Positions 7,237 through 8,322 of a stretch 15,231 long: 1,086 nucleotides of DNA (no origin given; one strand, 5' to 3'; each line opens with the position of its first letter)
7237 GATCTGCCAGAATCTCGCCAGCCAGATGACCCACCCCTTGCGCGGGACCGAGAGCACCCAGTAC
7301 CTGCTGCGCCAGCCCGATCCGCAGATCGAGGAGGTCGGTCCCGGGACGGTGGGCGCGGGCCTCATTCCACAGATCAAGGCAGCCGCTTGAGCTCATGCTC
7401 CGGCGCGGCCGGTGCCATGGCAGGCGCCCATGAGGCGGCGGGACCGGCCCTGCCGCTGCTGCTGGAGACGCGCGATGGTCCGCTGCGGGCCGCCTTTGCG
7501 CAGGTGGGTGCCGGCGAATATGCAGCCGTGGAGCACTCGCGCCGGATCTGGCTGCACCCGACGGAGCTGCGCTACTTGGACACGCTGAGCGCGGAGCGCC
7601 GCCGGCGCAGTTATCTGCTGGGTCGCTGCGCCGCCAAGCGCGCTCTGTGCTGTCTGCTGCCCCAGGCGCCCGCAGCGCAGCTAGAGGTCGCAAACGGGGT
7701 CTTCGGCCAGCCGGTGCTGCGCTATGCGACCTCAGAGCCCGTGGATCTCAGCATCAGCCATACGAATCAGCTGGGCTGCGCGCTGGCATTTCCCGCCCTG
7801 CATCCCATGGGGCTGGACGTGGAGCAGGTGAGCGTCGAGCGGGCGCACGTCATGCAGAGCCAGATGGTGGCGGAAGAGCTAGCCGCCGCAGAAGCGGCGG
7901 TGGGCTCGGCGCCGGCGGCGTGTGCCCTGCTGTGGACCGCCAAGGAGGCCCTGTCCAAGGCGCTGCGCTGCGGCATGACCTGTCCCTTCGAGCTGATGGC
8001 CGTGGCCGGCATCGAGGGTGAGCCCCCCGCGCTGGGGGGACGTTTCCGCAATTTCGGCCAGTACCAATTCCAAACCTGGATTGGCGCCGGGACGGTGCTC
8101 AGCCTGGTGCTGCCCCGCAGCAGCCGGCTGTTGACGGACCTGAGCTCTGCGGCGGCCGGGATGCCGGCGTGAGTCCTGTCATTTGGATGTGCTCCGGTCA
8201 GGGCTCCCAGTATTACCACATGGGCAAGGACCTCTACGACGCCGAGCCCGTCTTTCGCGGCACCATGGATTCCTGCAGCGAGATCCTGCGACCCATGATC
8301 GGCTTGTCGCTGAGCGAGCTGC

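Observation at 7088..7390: In-frame deleted FabD-like acyltransferase: N-terminus fused directly to C-terminus, catalytic core missing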

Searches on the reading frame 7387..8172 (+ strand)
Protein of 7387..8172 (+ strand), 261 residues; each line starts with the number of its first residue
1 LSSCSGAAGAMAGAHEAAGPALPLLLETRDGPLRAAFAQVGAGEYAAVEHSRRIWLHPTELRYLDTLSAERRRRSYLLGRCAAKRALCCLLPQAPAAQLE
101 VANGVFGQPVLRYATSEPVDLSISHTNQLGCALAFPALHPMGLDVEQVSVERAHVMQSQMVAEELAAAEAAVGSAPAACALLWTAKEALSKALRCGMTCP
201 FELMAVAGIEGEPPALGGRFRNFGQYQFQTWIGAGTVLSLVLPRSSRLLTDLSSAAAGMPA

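Call 8: search_protein_families(library=pfam, proteins=[window:7387-8172:+], max_evalue=0.01)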
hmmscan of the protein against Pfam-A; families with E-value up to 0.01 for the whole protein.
window:7387-8172:+ (261 aa): 2 families
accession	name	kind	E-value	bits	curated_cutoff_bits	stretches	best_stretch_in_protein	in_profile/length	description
PF01648.25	ACPS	-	8.5e-12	45.5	25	1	141-217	2-87/111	4'-phosphopantetheinyl transferase superfamily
PF17837.6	4PPT_N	-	0.0071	16.8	27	0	68-134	9-67/68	4'-phosphopantetheinyl transferase N-terminal domain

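Call 11: search_protein_families(library=ncbifam, proteins=[window:7387-8172:+], max_evalue=1)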
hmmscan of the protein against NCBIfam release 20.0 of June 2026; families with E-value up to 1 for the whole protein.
window:7387-8172:+ (261 aa): 5 families
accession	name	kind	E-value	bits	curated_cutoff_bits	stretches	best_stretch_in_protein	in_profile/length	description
TIGR00556.1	pantethn_trn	domain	0.0001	22.4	45.35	1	140-196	4-67/128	phosphopantetheine--protein transferase domain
NF007604.0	PRK10251.1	equivalog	0.0027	17.3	169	1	68-197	44-165/209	enterobactin synthase subunit EntD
NF000832.0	PRK00070.3-2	equivalog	0.0036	17.6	107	1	141-212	5-75/116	holo-ACP synthase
NF047349.1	4PPT_AusB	equivalog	0.033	13.6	225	1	112-199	76-154/205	aureusimine biosynthesis 4'-phosphopantetheinyl transferase AusB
NF000831.0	PRK00070.3-1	equivalog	0.035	14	124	0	154-193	25-64/130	holo-ACP synthase AcpS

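Call 23: find_homologous_proteins(query=window:7417-8169:+, max_evalue=0.00001)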
Query window:7417-8169:+ (251 aa): 293 proteins with E <= 0.00001 among 6537 candidates; the best 120 are listed.
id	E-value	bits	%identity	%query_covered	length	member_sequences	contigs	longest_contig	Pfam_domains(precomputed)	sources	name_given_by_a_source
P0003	3.0e-156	536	99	100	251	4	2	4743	PF01648.26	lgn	-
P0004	6.4e-73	263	56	96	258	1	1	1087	PF01648.26,PF17837.7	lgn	-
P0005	2.5e-62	228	48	93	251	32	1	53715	PF01648.26,PF17837.7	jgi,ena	jgi:4'-phosphopantetheinyl transferase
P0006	2.9e-62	228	48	97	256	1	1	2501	PF01648.26,PF17837.7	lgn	-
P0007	3.3e-62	228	49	94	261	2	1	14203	PF01648.26,PF17837.7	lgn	-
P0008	4.1e-62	228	49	94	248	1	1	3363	PF01648.26,PF17837.7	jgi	jgi:4'-phosphopantetheinyl transferase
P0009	7.9e-62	227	52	91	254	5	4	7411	PF01648.26,PF17837.7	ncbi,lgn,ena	-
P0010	3.7e-61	225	48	96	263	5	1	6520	PF01648.26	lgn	-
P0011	7.3e-61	224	48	90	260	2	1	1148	PF01648.26,PF17837.7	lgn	-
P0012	7.3e-61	224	51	94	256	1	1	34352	PF01648.26,PF17837.7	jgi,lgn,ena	-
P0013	1.9e-60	222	47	88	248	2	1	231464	PF01648.26,PF17837.7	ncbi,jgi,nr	ncbi:MAG TPA: 4'-phosphopantetheinyl transferase superfamily protein [Acidobacteriaceae bacterium]|j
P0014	2.1e-60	222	47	91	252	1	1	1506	PF01648.26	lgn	-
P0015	2.4e-60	222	48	90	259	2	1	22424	PF01648.26,PF17837.7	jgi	-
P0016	3.9e-60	221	46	92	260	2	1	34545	PF01648.26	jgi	jgi:4'-phosphopantetheinyl transferase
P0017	6.0e-60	221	48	92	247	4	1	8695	PF01648.26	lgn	-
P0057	1.8e-52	196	50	90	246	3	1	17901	PF01648.26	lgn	-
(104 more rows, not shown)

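Call 24: find_encoding_contigs(protein=P0005, flank=8000, max_places=2)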
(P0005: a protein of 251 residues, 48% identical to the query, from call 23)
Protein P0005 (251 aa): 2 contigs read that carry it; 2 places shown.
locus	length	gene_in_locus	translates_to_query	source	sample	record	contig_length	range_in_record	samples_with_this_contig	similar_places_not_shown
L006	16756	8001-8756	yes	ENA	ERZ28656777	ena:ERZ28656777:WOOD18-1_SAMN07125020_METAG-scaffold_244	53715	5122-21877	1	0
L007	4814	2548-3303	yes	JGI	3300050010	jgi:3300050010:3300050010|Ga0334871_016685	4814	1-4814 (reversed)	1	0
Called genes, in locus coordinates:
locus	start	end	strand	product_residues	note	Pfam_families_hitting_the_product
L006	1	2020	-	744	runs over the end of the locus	PF08811:DUF1800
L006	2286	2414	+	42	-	-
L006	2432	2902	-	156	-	PF07883:Cupin_2 (faint)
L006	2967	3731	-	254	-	PF00106:adh_short, PF08659:KR, PF13561:adh_short_C2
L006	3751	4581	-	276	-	PF04962:KduI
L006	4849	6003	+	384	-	PF07470:Glyco_hydro_88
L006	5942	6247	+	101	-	-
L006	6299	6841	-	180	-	PF01947:Rv2949c-like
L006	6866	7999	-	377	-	PF00698:Acyl_transf_1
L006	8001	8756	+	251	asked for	PF17837:4PPT_N (weak), PF01648:ACPS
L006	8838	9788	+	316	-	PF00698:Acyl_transf_1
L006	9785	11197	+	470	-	PF03007:WS_DGAT_cat, PF06974:WS_DGAT_C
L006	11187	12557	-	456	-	PF03060:NMO, PF21607:FabD_helical_ins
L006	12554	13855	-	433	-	PF03033:Glyco_transf_28, PF00201:UDPGT, PF06722:EryCIII-like_C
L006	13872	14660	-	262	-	PF00378:ECH_1, PF16113:ECH_2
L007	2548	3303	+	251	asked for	PF17837:4PPT_N (weak), PF01648:ACPS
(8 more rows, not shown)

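Call 25: find_encoding_contigs(protein=P0012, flank=8000, max_places=2)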
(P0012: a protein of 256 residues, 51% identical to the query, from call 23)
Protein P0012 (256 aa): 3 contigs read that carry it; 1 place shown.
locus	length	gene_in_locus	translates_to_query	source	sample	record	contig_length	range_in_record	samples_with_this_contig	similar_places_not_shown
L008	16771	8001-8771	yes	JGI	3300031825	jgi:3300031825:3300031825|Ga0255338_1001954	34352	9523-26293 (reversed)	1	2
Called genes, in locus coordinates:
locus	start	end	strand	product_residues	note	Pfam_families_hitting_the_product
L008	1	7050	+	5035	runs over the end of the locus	?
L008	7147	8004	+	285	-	PF00698:Acyl_transf_1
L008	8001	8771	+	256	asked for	PF17837:4PPT_N (weak), PF01648:ACPS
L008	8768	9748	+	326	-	PF00698:Acyl_transf_1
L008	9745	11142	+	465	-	PF03060:NMO (faint), PF21607:FabD_helical_ins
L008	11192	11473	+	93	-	PF00550:PP-binding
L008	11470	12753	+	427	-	PF00109:ketoacyl-synt, PF02801:Ketoacyl-synt_C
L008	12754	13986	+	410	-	PF01154:HMG_CoA_synt_N, PF08540:HMG_CoA_synt_C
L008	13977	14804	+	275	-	PF00378:ECH_1, PF16113:ECH_2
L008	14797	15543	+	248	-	PF00378:ECH_1, PF16113:ECH_2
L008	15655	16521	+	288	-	PF01145:Band_7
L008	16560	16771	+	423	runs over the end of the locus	PF01094:ANF_receptor, PF13433:Peripla_BP_5, PF13458:Peripla_BP_6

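Call 26: find_encoding_contigs(protein=P0007, flank=8000, max_places=2)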
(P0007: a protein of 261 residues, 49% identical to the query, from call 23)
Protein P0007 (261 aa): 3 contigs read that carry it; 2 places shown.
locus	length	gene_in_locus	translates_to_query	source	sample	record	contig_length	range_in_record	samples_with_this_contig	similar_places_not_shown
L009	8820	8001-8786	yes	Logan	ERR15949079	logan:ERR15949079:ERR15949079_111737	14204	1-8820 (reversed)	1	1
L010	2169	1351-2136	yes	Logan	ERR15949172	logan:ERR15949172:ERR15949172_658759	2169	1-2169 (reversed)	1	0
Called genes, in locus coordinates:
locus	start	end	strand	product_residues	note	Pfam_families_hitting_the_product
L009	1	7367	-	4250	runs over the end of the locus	?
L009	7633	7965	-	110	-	-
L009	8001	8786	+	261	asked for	PF17837:4PPT_N (weak), PF01648:ACPS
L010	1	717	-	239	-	?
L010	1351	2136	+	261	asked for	PF17837:4PPT_N (weak), PF01648:ACPS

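Call 30: find_related_loci(query=window:7417-8169:+, collection=genome_contigs, flank=10000)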
Query window:7417-8169:+ (251 aa) in genome_contigs; peptide patterns used: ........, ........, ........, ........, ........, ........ (x = any residue, [..] = any of these).
112 stretches matched a pattern, but none encodes a relative of the query by tblastn (E <= 1e-3).
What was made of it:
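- Tried and rejected: genome_contigs scan with the PPTase: found nothing (call 30).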

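Call 36: find_encoding_contigs(protein=P0009, flank=8000, max_places=3)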
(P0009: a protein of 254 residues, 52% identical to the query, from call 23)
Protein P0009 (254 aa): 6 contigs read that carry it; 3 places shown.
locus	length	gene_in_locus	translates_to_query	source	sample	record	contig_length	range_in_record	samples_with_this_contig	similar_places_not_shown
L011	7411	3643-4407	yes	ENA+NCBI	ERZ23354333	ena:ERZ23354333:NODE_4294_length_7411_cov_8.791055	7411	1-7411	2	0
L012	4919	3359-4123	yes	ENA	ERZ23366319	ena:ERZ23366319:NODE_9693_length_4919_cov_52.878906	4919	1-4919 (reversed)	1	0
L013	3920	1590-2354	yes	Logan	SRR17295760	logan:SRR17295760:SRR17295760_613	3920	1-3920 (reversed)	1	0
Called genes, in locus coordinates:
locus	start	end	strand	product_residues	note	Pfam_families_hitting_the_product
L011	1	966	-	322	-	?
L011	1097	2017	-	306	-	PF01261:AP_endonuc_2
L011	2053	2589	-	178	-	PF05128:DUF697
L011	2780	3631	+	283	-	PF00698:Acyl_transf_1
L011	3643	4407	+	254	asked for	PF17837:4PPT_N (weak), PF01648:ACPS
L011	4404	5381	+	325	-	PF00698:Acyl_transf_1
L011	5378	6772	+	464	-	PF03060:NMO, PF21607:FabD_helical_ins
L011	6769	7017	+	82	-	PF00550:PP-binding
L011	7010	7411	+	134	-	?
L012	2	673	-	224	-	?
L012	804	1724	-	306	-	PF01261:AP_endonuc_2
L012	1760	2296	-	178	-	PF05128:DUF697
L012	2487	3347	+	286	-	PF00698:Acyl_transf_1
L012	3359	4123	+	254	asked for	PF17837:4PPT_N (weak), PF01648:ACPS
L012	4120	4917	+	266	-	?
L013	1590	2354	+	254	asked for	PF17837:4PPT_N (weak), PF01648:ACPS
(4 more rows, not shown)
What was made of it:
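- Synteny with full-length AT1 genes is conserved (call 36).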

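Call 37: find_encoding_contigs(protein=P0057, flank=8000, max_places=2)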
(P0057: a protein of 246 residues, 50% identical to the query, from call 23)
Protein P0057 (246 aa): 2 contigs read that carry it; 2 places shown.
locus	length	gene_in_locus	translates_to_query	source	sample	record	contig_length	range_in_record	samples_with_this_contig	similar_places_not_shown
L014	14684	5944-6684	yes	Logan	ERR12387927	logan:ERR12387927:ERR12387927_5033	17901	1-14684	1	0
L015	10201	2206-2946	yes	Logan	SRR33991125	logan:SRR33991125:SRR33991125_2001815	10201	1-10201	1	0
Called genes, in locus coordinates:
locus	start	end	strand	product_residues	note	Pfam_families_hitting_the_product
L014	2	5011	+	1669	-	?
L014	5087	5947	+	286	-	PF00698:Acyl_transf_1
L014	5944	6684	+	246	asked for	PF01648:ACPS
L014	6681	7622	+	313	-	PF00698:Acyl_transf_1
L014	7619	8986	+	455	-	PF03060:NMO (faint), PF21607:FabD_helical_ins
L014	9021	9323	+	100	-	PF00550:PP-binding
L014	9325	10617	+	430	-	PF00109:ketoacyl-synt, PF02801:Ketoacyl-synt_C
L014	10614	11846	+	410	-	PF01154:HMG_CoA_synt_N, PF08540:HMG_CoA_synt_C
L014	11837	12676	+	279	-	PF00378:ECH_1, PF16113:ECH_2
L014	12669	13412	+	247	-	PF00378:ECH_1, PF16113:ECH_2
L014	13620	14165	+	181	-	PF05128:DUF697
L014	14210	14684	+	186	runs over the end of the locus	-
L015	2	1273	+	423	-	?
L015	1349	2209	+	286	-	PF00698:Acyl_transf_1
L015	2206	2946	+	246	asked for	PF01648:ACPS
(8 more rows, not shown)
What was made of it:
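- Closest known: PksC / BaeC / DisD-type trans-acting malonyl-CoA:ACP acyltransferases of trans-AT PKSs. Same: Same position in the operon, upstream of the PksD-like hydrolase, ER, AcpK-like ACP and the PksF-I-like beta-branching cassette in relatives (calls 25, 37).
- L008 and L014 carry PKS - AT 285/286 - PPTase - AT-like - ER - ACP - KS - HMGS - ECH - ECH - Band_7 or DUF697 (calls 25, 36, 37). In intact relatives the AT1 stop overlaps or abuts the PPTase start: a 4-nt overlap in L008 and L014, and an 11-nt gap in L011 (calls 25, 36, 37).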

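Call 63: find_encoding_contigs(protein=P0003, flank=10000, max_places=6)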
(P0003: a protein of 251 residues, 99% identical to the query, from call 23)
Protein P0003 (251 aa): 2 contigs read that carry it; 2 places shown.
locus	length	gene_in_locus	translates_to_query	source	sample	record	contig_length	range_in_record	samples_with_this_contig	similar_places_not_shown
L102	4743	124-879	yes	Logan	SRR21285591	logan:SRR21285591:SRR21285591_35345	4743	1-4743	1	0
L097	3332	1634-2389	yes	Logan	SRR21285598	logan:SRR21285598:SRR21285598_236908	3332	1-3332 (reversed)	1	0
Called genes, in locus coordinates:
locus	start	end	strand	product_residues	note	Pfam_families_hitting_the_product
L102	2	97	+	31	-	?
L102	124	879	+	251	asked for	PF01648:ACPS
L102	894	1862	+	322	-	PF00698:Acyl_transf_1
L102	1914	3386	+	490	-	PF01145:Band_7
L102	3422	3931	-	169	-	PF08534:Redoxin, PF00578:AhpC-TSA, PF00085:Thioredoxin, PF13098:Thioredoxin_2 (weak), PF13905:Thioredoxin_8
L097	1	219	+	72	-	?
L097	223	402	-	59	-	-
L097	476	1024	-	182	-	PF05128:DUF697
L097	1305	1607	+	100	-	-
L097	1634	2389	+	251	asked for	PF01648:ACPS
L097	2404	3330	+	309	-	?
